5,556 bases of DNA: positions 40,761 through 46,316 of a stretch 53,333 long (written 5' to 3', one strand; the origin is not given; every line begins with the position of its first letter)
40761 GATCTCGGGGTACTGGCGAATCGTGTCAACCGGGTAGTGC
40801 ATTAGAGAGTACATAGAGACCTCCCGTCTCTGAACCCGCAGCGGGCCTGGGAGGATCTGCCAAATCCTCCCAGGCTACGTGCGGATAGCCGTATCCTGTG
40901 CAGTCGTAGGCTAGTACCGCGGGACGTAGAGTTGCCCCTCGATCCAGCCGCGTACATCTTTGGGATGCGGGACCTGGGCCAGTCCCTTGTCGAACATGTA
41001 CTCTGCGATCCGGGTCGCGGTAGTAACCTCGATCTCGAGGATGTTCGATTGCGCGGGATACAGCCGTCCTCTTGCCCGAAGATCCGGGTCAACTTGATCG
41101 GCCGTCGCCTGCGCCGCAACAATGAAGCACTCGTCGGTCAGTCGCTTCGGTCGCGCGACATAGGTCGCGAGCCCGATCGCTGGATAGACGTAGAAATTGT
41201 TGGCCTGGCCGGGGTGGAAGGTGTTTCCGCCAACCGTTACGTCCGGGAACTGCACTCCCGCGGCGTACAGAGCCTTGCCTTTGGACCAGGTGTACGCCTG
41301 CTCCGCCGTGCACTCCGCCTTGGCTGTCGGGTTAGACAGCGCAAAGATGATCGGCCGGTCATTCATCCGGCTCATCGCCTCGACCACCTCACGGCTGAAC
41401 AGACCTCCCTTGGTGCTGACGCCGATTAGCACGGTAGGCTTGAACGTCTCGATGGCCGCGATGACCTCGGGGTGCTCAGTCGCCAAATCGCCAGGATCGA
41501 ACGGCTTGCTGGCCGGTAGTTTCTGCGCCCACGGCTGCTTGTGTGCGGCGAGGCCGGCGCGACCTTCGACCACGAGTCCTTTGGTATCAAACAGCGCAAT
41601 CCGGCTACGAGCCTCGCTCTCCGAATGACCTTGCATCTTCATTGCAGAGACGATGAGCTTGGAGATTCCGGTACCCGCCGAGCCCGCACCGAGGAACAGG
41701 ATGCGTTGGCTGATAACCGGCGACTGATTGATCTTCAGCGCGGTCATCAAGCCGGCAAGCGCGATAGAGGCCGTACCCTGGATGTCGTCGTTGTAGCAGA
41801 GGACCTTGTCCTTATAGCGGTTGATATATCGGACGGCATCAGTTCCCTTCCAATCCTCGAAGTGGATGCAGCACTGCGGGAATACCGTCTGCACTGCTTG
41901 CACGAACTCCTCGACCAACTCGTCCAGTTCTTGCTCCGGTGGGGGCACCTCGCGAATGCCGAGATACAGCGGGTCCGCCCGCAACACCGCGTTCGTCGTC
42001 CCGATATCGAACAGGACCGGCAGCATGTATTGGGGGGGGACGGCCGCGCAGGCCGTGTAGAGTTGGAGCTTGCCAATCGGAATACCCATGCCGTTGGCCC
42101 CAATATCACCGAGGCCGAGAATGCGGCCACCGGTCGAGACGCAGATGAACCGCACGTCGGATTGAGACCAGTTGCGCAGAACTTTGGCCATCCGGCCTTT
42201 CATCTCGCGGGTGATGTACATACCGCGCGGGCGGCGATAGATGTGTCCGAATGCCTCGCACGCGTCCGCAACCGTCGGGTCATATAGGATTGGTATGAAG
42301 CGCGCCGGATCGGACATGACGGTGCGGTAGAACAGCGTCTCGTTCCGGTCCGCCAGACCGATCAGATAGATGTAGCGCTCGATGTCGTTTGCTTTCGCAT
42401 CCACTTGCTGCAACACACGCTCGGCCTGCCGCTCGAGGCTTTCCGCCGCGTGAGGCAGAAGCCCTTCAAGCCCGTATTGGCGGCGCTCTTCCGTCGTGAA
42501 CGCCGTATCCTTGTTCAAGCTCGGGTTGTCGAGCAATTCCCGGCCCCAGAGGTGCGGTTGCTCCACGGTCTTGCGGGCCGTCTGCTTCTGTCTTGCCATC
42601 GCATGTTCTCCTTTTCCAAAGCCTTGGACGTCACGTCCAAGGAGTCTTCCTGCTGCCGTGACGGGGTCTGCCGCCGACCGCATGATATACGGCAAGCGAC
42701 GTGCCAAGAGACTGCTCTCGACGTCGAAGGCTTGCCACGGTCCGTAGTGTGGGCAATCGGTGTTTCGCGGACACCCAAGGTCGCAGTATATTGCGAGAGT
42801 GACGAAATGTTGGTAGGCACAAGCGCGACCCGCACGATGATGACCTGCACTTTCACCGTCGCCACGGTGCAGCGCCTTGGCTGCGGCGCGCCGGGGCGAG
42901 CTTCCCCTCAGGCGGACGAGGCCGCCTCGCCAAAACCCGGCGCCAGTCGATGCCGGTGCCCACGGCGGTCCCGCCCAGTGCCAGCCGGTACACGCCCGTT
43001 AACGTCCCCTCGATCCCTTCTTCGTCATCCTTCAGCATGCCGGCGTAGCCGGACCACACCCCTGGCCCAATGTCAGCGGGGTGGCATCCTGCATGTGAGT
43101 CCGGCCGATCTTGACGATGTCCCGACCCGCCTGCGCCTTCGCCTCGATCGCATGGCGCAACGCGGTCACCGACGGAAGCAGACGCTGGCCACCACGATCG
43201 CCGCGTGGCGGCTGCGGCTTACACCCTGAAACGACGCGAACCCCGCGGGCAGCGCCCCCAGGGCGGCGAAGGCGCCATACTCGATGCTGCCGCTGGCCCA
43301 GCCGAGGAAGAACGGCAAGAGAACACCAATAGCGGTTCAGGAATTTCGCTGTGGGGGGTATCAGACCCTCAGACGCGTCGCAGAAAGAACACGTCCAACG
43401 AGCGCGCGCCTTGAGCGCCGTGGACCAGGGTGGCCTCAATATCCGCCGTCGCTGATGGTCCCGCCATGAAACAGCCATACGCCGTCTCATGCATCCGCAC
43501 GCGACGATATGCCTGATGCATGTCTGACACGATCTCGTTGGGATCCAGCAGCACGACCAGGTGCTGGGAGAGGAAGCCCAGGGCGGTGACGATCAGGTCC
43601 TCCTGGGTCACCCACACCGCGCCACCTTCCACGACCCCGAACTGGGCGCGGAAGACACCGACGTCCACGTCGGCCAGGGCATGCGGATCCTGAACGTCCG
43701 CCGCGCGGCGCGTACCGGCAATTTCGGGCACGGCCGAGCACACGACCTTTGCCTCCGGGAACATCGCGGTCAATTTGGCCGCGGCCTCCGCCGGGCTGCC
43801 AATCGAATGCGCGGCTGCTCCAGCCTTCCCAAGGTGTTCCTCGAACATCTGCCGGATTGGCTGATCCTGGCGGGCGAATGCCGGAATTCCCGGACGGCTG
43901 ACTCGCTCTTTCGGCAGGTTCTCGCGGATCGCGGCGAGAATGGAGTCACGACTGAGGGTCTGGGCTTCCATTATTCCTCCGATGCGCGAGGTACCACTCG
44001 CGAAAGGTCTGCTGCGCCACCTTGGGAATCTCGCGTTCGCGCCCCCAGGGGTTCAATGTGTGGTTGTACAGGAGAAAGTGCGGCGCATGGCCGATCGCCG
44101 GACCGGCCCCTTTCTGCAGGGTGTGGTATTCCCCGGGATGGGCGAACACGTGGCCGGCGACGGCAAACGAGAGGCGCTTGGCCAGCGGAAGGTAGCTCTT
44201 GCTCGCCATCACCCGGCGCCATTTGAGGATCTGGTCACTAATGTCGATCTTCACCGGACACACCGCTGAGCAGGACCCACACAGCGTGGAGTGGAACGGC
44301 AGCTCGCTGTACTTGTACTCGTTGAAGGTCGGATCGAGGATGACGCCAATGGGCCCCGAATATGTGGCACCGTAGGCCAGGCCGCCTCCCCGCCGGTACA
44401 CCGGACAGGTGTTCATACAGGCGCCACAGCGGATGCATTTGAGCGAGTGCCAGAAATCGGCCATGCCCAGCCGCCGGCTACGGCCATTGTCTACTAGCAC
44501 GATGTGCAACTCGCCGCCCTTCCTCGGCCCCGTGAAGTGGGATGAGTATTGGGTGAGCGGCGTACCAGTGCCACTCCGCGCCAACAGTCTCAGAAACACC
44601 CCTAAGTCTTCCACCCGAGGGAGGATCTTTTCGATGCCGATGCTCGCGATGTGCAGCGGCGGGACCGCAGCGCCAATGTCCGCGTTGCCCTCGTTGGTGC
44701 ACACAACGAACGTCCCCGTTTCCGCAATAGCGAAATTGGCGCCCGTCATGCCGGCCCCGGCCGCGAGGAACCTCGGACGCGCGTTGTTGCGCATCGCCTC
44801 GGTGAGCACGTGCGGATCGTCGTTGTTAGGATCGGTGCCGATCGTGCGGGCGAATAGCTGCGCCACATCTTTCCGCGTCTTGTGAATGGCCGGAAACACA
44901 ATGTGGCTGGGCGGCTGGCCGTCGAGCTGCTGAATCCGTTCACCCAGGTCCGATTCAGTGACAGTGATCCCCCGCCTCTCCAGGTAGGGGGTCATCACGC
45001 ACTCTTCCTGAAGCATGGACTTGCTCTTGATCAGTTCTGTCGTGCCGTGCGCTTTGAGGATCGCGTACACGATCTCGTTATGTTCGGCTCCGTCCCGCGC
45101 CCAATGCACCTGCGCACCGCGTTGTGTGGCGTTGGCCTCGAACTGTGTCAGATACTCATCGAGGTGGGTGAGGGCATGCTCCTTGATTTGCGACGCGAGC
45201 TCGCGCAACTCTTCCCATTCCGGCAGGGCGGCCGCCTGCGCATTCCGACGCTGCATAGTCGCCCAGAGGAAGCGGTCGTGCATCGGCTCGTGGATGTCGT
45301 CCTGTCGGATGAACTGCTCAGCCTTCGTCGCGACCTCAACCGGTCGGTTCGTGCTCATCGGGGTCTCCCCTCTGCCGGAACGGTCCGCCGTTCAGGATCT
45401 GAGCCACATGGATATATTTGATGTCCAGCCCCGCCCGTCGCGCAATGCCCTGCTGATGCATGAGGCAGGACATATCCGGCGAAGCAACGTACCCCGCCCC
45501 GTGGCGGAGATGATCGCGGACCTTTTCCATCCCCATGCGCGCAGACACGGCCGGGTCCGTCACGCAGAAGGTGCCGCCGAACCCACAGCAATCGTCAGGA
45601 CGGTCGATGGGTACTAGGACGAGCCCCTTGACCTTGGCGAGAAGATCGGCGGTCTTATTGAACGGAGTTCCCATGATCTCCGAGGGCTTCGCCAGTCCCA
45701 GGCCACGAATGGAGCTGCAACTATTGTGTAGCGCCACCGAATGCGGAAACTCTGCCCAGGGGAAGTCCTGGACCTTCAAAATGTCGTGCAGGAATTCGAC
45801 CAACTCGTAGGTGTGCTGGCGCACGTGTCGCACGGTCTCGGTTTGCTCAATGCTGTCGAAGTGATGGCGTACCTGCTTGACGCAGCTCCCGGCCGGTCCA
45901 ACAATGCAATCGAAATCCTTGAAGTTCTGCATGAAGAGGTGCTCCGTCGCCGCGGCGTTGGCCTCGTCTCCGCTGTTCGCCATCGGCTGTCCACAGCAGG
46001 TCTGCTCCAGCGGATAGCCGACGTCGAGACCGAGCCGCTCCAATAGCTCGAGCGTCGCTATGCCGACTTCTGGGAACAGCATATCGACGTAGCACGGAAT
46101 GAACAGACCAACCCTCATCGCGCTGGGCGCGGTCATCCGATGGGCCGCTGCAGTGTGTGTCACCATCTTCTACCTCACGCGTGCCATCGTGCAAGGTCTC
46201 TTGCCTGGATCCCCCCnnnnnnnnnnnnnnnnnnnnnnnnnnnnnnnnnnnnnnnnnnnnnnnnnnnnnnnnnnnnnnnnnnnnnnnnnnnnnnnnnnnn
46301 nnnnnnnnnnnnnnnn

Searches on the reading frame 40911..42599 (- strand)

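Call 11: search_protein_families(library=pfam, proteins=[window:40911-42599:-], max_evalue=0.01)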
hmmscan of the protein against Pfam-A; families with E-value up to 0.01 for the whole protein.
window:40911-42599:- (562 aa): 2 families
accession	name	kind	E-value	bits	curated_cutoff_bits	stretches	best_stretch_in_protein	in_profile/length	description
PF03949.21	Malic_M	-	1.8e-84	283.5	23.5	1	273-534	1-256/258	Malic enzyme, NAD binding domain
PF00390.24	malic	-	3.6e-59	200.1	23.1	1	84-263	2-182/182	Malic enzyme, N-terminal domain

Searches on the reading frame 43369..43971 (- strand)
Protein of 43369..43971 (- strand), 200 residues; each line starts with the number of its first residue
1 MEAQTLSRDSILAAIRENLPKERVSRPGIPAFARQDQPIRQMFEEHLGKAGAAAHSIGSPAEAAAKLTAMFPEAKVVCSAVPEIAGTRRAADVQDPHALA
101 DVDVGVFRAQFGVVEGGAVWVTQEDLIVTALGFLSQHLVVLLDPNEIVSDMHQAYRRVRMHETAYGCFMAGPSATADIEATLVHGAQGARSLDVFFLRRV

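Call 11: search_protein_families(library=pfam, proteins=[window:43369-43971:-], max_evalue=0.01)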
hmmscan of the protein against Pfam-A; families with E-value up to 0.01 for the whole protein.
window:43369-43971:- (200 aa): 1 family
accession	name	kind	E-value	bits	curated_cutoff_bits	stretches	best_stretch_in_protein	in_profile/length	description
PF02589.21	LUD_dom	-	6e-15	55.9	22.6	1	98-196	81-188/189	LUD domain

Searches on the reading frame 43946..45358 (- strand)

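Call 11: search_protein_families(library=pfam, proteins=[window:43946-45358:-], max_evalue=0.01)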
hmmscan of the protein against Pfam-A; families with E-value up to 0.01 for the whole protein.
window:43946-45358:- (470 aa): 14 families
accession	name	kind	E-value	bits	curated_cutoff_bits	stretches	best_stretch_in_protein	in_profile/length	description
PF02589.21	LUD_dom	-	1.3e-39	136.3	22.6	1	71-289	2-175/189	LUD domain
PF13183.11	Fer4_8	-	1.6e-13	51.5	27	1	306-371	3-68/68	4Fe-4S dicluster domain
PF13237.11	Fer4_10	-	3.8e-08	33.6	25.5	1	307-324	8-22/53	4Fe-4S dicluster domain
PF00037.32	Fer4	-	4.7e-07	29.8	21.1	1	306-320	6-20/24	4Fe-4S binding domain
PF13534.11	Fer4_17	-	2.5e-06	28.4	22.2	1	307-372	1-61/61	4Fe-4S dicluster domain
PF13187.11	Fer4_9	-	4.4e-06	27.1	27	1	306-319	35-48/52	4Fe-4S dicluster domain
PF12838.12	Fer4_7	-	2.6e-05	25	27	1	307-371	1-52/52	4Fe-4S dicluster domain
PF12797.12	Fer4_2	-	2.7e-05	24.3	24.5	1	302-320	4-22/22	4Fe-4S binding domain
PF11870.13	LutB_C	-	3.5e-05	24.5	26.8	1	392-456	25-83/88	Lactate utilisation protein B, C-terminal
PF13746.11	Fer4_18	-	0.00018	22.1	27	0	357-375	61-79/114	4Fe-4S dicluster domain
PF12800.12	Fer4_4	-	0.0002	21.9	24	1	307-321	3-17/17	4Fe-4S binding domain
PF12798.12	Fer4_3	-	0.00021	22.3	27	0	308-320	1-13/15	4Fe-4S binding domain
PF12837.12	Fer4_6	-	0.00042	20.6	25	1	307-320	8-21/24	4Fe-4S binding domain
PF14697.11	Fer4_21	-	0.0057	17.2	35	0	307-319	7-19/59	4Fe-4S dicluster domain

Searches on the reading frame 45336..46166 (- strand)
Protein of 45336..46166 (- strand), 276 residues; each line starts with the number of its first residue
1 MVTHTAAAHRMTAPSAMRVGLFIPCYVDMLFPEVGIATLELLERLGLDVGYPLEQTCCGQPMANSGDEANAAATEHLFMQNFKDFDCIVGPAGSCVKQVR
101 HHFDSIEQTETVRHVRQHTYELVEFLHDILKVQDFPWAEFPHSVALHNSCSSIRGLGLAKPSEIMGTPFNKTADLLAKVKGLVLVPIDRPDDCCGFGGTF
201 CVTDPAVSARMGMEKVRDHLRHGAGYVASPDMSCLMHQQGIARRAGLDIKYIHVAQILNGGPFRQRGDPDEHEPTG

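Call 11: search_protein_families(library=pfam, proteins=[window:45336-46166:-], max_evalue=0.01)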
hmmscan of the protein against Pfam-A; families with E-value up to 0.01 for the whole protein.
window:45336-46166:- (276 aa): 1 family
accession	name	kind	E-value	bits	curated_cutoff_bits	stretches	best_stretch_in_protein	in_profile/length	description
PF02754.22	CCG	-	6.1e-24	84.4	20.6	2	19-99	1-84/85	Cysteine-rich domain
